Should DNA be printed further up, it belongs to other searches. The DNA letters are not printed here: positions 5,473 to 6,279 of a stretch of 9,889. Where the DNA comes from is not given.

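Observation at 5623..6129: Subunit gene is compositionally distinct from the rest of the operon and is the only structural gene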

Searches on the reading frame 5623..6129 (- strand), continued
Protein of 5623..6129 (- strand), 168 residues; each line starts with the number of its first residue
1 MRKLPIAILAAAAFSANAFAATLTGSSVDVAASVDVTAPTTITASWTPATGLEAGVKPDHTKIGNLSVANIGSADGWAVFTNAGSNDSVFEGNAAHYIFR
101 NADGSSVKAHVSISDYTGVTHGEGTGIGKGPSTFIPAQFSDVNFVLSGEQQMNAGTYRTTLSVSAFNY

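Call 51: search_solved_structures(query=A1, max_evalue=1, show_alignments=2)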
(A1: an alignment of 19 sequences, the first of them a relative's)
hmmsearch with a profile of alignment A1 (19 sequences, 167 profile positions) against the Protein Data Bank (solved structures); distinct sequences matched with E-value up to 1: 10.
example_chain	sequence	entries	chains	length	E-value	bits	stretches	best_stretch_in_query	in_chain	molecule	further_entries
5y9h_A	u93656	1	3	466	7.4e-12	48.9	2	34-166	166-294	SafD,Putative outer membrane protein,Putative outer membrane protein,Putative outer membra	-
3cre_B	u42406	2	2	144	0.0001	25.6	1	34-166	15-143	Outer membrane protein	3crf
2co3_A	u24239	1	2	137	0.00011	25.5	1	34-166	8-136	SAFA PILUS SUBUNIT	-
2co7_A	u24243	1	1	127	0.00034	23.9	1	38-166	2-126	SAFA PILUS SUBUNIT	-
2cny_A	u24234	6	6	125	0.001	22.4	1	41-166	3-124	PUTATIVE OUTER MEMBRANE PROTEIN | SAFA PILUS SUBUNIT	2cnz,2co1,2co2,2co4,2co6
3cre_A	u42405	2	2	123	0.0015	21.9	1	42-166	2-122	Outer membrane protein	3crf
2w1n_A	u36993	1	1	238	0.039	17.2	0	104-150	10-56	O-GLCNACASE NAGJ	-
5y9g_A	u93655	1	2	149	0.068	16.4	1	50-160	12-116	Pilin structural protein SafD,Pilus assembly protein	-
6fjy_B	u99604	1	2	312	0.32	14.3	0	127-163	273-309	Protein CsuE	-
6zht_C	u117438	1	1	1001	0.66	13.2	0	72-157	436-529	Ubiquitin-activating enzyme E1 1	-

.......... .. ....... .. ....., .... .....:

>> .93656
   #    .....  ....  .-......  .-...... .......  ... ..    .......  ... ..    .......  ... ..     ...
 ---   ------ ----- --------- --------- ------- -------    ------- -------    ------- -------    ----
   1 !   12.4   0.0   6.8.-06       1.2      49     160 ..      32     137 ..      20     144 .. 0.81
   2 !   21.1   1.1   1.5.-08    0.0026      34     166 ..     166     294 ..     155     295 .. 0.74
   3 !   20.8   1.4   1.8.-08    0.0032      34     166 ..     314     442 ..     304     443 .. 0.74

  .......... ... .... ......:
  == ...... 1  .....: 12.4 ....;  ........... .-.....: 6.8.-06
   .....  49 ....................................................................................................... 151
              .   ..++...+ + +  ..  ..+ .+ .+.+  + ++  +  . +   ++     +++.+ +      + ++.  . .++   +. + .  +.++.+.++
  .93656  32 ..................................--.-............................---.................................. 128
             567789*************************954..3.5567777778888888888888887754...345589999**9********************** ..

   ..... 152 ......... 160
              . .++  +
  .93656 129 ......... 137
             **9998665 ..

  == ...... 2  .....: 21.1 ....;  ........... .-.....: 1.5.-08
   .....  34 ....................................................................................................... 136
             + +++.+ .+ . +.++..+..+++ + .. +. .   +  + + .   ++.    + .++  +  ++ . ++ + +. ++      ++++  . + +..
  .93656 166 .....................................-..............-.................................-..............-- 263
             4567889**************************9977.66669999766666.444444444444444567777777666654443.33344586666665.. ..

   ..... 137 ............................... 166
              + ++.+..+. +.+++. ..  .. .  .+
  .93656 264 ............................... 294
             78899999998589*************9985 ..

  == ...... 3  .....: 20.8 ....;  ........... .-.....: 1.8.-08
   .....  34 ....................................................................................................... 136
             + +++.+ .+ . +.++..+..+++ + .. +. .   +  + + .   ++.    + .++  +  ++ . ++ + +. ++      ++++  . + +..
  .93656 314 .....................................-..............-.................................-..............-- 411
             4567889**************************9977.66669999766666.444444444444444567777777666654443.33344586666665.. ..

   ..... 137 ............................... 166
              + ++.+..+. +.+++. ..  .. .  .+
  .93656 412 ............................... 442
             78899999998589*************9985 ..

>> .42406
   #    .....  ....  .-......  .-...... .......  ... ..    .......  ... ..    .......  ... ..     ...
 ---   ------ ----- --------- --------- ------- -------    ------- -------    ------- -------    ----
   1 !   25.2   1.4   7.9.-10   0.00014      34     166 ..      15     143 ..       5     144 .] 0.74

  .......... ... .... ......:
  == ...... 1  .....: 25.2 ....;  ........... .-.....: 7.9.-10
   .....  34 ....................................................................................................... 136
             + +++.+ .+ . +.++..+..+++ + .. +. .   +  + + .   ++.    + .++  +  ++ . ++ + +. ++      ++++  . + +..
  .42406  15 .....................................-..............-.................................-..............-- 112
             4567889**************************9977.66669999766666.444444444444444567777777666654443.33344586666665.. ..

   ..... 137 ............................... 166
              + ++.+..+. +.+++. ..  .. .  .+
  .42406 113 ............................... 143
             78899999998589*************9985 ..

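Call 54: list_cluster_members(proteins=[P0001, P0002, P0003, P0004, P0005, P0006, P0009, P0010, P0011])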
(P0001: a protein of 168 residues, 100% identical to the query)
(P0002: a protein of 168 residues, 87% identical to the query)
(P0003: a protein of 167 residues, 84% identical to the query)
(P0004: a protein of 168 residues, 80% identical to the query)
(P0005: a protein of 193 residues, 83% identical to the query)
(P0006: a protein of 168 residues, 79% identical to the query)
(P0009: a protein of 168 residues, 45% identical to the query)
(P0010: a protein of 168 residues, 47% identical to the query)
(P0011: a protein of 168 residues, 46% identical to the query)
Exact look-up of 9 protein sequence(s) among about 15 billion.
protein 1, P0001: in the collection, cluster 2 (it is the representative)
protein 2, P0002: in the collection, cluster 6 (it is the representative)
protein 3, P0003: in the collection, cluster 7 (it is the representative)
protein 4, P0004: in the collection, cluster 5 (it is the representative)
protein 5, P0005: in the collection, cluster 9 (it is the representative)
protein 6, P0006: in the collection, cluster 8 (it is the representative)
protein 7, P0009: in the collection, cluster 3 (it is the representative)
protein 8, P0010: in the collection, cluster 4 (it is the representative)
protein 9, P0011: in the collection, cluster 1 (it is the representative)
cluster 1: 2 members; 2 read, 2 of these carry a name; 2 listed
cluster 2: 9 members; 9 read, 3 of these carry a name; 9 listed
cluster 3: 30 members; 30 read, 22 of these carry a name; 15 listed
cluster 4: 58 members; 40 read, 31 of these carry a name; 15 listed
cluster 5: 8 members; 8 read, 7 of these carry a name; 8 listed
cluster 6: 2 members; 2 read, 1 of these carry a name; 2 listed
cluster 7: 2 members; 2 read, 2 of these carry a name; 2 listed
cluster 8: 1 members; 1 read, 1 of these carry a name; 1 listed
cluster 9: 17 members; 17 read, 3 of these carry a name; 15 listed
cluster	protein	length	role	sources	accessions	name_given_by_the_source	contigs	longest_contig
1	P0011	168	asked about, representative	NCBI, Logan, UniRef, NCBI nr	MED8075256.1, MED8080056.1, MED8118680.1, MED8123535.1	CD15/CS22/SEF14 family fimbrial major subunit [Escherichia coli] | CD15/CS22/SEF14 family fimbrial major subunit n=1 Tax=Escherichia coli TaxID=562 ...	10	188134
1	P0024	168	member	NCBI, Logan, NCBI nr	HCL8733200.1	TPA: CD15/CS22/SEF14 family fimbrial major subunit [Escherichia coli] | CD15/CS22/SEF14 family fimbrial major subunit [Escherichia coli]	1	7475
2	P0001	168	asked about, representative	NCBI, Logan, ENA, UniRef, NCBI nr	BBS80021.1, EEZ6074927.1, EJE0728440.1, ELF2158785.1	TPA: hypothetical protein GF637_22075 [Escherichia coli] | CD15/CS22/SEF14 family fimbrial major subunit n=1 Tax=Escherichia coli TaxID=562 ... | CD15/CS22/SEF14 family fimbrial major subunit [Escherichia coli]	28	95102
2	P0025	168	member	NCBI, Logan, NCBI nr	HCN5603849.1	TPA: CD15/CS22/SEF14 family fimbrial major subunit [Escherichia coli] | CD15/CS22/SEF14 family fimbrial major subunit [Escherichia coli]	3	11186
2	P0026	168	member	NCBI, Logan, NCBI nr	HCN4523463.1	TPA: CD15/CS22/SEF14 family fimbrial major subunit [Escherichia coli] | CD15/CS22/SEF14 family fimbrial major subunit [Escherichia coli]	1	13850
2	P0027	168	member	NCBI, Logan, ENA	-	-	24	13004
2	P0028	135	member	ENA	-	-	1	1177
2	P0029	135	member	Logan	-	-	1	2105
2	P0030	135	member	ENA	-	-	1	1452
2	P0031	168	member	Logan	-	-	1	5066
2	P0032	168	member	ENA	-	-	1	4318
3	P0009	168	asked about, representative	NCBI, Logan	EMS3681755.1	CD15/CS22/SEF14 family fimbrial major subunit [Escherichia coli]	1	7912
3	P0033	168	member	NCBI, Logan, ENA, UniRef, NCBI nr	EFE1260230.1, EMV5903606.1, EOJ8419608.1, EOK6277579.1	CD15/CS22/SEF14 family fimbrial major subunit [Escherichia coli] | CD15/CS22/SEF14 family fimbrial major subunit n=1 Tax=Escherichia coli TaxID=562 ...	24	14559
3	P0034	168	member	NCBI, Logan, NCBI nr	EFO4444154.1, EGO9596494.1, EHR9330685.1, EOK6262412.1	TPA: CD15/CS22/SEF14 family fimbrial major subunit [Escherichia coli] | CD15/CS22/SEF14 family fimbrial major subunit [Escherichia coli]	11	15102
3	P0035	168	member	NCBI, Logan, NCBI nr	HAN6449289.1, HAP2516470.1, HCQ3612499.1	TPA: adhesin [Escherichia coli] | adhesin [Escherichia coli]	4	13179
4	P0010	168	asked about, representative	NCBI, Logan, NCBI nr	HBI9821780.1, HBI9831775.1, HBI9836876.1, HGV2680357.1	TPA: CD15/CS22/SEF14 family fimbrial major subunit [Escherichia coli] | CD15/CS22/SEF14 family fimbrial major subunit [Escherichia coli]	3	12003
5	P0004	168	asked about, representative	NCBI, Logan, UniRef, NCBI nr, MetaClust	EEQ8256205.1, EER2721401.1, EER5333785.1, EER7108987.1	hypothetical protein ACSFFL_004941 [Escherichia coli] | hypothetical protein n=1 Tax=Escherichia coli TaxID=562 RepID=UPI0007A5D690 | hypothetical protein [Escherichia coli]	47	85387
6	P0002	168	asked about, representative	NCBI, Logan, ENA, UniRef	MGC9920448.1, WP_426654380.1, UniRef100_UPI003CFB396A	hypothetical protein P4I38_23440 [Escherichia coli] | hypothetical protein n=1 Tax=Escherichia coli TaxID=562 RepID=UPI003CFB396A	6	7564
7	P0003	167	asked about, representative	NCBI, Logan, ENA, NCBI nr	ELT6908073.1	CD15/CS22/SEF14 family fimbrial major subunit [Salmonella enterica]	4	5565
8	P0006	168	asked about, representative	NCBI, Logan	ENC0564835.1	CD15/CS22/SEF14 family fimbrial major subunit [Escherichia coli]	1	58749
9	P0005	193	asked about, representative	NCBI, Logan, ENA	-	-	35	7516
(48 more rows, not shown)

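Call 55: predict_structure(alignment_id=A1)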
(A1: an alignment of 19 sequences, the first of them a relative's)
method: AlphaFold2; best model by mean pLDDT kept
length: 168 residues; sequences in the alignment: 19
mean_pLDDT: 84.6   pTM: 0.71
mean pLDDT of the five models: 84.6, 83.6, 81.7, 79.6, 78.7
residues with pLDDT >= 90: 101; 70-90: 36; 50-70: 18; < 50: 13
segments of 3 or more residues with pLDDT < 50: 1-3, 7-11, 13-15
pLDDT, mean of each block of 10 residues (from residue 1): 46 50 77 71 93 96 96 90 87 95 96 93 73 95 97 96 88
secondary structure, 60 per line:
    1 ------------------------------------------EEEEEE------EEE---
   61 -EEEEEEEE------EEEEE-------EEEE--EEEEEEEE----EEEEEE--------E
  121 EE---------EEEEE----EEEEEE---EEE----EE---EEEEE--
elements in order: E43-48 E55-57 E62-69 E76-80 E88-91 E94-101 E106-111 E120-122 E132-136 E141-146 E150-152 E162-166

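Call 57: profile_search(alignment_id=A1)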
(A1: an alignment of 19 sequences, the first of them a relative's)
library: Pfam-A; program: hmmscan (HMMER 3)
A. the first sequence (168 residues): domains with independent E <= 10: 4; with E <= 0.001: 1
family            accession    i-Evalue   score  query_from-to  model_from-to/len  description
SEF14_adhesin     PF06443.16    1.1e-05    25.8       3-164         3-161/165  SEF14-like adhesin
Saf-Nte_pilin     PF09460.16      0.099    13.1      33-166        12-142/144  Saf-pilin pilus formation protein
AfaD              PF05775.19       0.22    12.3      54-161         2-102/104  Enterobacteria AfaD invasin protein
MBG               PF17883.6         1.7     9.6     133-164        42-69/97  MBG domain
B. every sequence of the alignment scanned on its own (19 sequences): families by number of members that match
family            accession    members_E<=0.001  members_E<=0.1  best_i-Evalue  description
SEF14_adhesin     PF06443.16                15              16        1.6e-11  SEF14-like adhesin
Saf-Nte_pilin     PF09460.16                 0               2        8.6e-03  Saf-pilin pilus formation protein
MccV              PF17508.7                  0               1        2.2e-02  Microcin V bacteriocin
OprF              PF05736.17                 0               1        2.4e-02  OprF membrane domain
AfaD              PF05775.19                 0               1        7.2e-02  Enterobacteria AfaD invasin protein
Keratin           PF02422.21                 0               1        8.9e-02  Keratin

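Call 59: fold_search(model_id=the predicted structure, library=pdb)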
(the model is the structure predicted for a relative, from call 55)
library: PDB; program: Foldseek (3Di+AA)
matches with E <= 10: 537; with E <= 0.001: 20
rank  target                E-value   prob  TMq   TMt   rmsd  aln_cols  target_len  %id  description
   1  2cny_A                9.8e-07  1.00  0.59  0.77   3.3       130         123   19  Salmonella enterica SafA pilin in complex with a 19-residue SafA Nte peptide (I15A mutant) (released 2006-06-27)
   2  2co3_B                1.0e-06  1.00  0.56  0.67  13.3       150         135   22  Salmonella enterica SafA pilin, head-to-tail swapped dimer of Ntd1 mutant (released 2006-06-27)
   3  2co3_A                2.8e-06  1.00  0.55  0.67  10.4       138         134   20  Salmonella enterica SafA pilin, head-to-tail swapped dimer of Ntd1 mutant (released 2006-06-27)
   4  2co2_A                3.5e-06  1.00  0.55  0.73   3.8       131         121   21  Salmonella enterica SafA pilin in complex with a 19-residue SafA Nte peptide (F3A mutant) (released 2006-06-27)
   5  3cre_B                4.3e-06  1.00  0.55  0.63   6.7       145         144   21  Electron Microscopy model of the Saf Pilus- Type A (released 2008-05-20)
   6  2co6_A                4.8e-06  1.00  0.55  0.70   3.6       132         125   19  Salmonella enterica SafA pilin in complex with the SafB chaperone (Type I) (released 2006-06-27)
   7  5d55_A                1.1e-05  1.00  0.56  0.65   3.5       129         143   18  Crystal structure of the E. coli Hda pilus minor tip subunit, HdaB (released 2016-08-10)
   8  5y9g_A                1.7e-05  1.00  0.55  0.66   4.6       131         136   17  Crystal structure of Salmonella SafD adhesin (released 2017-11-15)
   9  2axw_A                1.8e-05  1.00  0.56  0.68   3.3       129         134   19  Structure of DraD invasin from uropathogenic Escherichia coli (released 2005-11-01)
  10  5y9g_B                3.1e-05  1.00  0.56  0.66   3.5       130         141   15  Crystal structure of Salmonella SafD adhesin (released 2017-11-15)
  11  5y9h_B                4.7e-05  1.00  0.58  0.25   3.2       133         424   20  Crystal structure of SafDAA-dsc complex (released 2017-11-15)
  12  5y9h_A                6.4e-05  1.00  0.59  0.25   3.5       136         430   19  Crystal structure of SafDAA-dsc complex (released 2017-11-15)
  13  5y9h_C                1.6e-04  1.00  0.58  0.25   3.5       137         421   21  Crystal structure of SafDAA-dsc complex (released 2017-11-15)
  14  5d55_B                2.1e-04  1.00  0.55  0.61   4.0       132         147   16  Crystal structure of the E. coli Hda pilus minor tip subunit, HdaB (released 2016-08-10)
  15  2co7_A                2.1e-04  1.00  0.48  0.67   4.1       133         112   17  Salmonella enterica SafA pilin in complex with the SafB chaperone (Type II) (released 2006-06-27)
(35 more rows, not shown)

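Call 80: list_cluster_members(proteins=[P0012, P0013, P0014, P0015, P0016, P0018, P0019, P0020, P0022])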
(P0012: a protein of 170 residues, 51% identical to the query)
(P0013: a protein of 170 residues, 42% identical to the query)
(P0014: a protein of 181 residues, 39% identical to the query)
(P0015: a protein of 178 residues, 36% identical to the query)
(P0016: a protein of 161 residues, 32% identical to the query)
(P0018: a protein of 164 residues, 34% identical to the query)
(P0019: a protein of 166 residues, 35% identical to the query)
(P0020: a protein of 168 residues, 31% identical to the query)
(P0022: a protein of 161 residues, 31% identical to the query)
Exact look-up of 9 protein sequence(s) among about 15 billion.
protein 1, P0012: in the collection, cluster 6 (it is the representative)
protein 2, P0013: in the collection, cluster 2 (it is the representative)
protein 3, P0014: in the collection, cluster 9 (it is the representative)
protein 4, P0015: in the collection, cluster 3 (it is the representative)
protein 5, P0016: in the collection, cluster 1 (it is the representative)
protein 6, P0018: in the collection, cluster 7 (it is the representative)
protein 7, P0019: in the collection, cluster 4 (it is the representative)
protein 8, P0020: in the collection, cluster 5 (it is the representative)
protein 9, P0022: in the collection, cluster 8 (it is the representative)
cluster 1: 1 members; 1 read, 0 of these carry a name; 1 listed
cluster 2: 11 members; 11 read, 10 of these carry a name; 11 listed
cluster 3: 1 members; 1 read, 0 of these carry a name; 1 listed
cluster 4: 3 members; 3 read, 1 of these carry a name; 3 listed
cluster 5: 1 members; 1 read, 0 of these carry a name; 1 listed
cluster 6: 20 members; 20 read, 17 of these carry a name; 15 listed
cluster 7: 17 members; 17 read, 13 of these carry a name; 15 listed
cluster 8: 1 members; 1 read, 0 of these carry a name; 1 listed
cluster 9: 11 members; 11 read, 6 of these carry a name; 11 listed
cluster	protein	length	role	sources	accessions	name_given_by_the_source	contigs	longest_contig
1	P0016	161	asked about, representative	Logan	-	-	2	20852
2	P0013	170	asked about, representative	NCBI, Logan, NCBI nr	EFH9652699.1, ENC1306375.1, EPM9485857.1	hypothetical protein F9I95_23100 [Escherichia coli] | hypothetical protein [Escherichia coli]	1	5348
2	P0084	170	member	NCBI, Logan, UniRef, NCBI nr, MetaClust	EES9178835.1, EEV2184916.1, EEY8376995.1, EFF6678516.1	CD15/CS22/SEF14 family fimbrial major subunit [Escherichia coli] | Adhesin n=1 Tax=Escherichia coli TaxID=562 RepID=A0A6D0XPT4_ECOLX | status=active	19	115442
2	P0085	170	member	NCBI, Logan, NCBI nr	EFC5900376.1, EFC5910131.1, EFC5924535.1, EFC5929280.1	CD15/CS22/SEF14 family fimbrial major subunit [Escherichia coli] | hypothetical protein [Escherichia coli]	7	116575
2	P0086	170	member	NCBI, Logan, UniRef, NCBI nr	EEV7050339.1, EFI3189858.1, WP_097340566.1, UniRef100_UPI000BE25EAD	CD15/CS22/SEF14 family fimbrial major subunit [Escherichia coli] | CD15/CS22/SEF14 family fimbrial major subunit n=1 Tax=Escherichia coli TaxID=562 ...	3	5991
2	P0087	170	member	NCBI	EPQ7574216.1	CD15/CS22/SEF14 family fimbrial major subunit [Escherichia coli]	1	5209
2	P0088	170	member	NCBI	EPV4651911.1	CD15/CS22/SEF14 family fimbrial major subunit [Escherichia coli]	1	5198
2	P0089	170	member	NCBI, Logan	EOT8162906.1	CD15/CS22/SEF14 family fimbrial major subunit [Escherichia coli]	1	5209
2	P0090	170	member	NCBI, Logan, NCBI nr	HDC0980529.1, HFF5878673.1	TPA: CD15/CS22/SEF14 family fimbrial major subunit [Escherichia coli] | CD15/CS22/SEF14 family fimbrial major subunit [Escherichia coli]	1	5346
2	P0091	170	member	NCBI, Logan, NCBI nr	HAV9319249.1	TPA: hypothetical protein JLF90_004605 [Escherichia coli] | hypothetical protein [Escherichia coli]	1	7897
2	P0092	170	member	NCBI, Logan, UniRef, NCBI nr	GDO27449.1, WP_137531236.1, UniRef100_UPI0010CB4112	hypothetical protein BvCmsKSP066_05039 [Escherichia coli] | CD15/CS22/SEF14 family fimbrial major subunit n=1 Tax=Escherichia coli TaxID=562 ... | CD15/CS22/SEF14 family fimbrial major subunit [Escherichia coli]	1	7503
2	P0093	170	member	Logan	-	-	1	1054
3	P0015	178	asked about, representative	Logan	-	-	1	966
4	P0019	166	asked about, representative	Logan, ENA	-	-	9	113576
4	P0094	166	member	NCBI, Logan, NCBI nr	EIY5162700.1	hypothetical protein MLW98_004463 [Klebsiella variicola] | hypothetical protein [Klebsiella variicola]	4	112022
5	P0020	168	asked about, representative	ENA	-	-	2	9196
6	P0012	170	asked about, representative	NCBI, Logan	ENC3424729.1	CD15/CS22/SEF14 family fimbrial major subunit [Escherichia coli]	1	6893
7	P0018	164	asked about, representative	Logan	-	-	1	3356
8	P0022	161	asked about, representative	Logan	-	-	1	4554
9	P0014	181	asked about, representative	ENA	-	-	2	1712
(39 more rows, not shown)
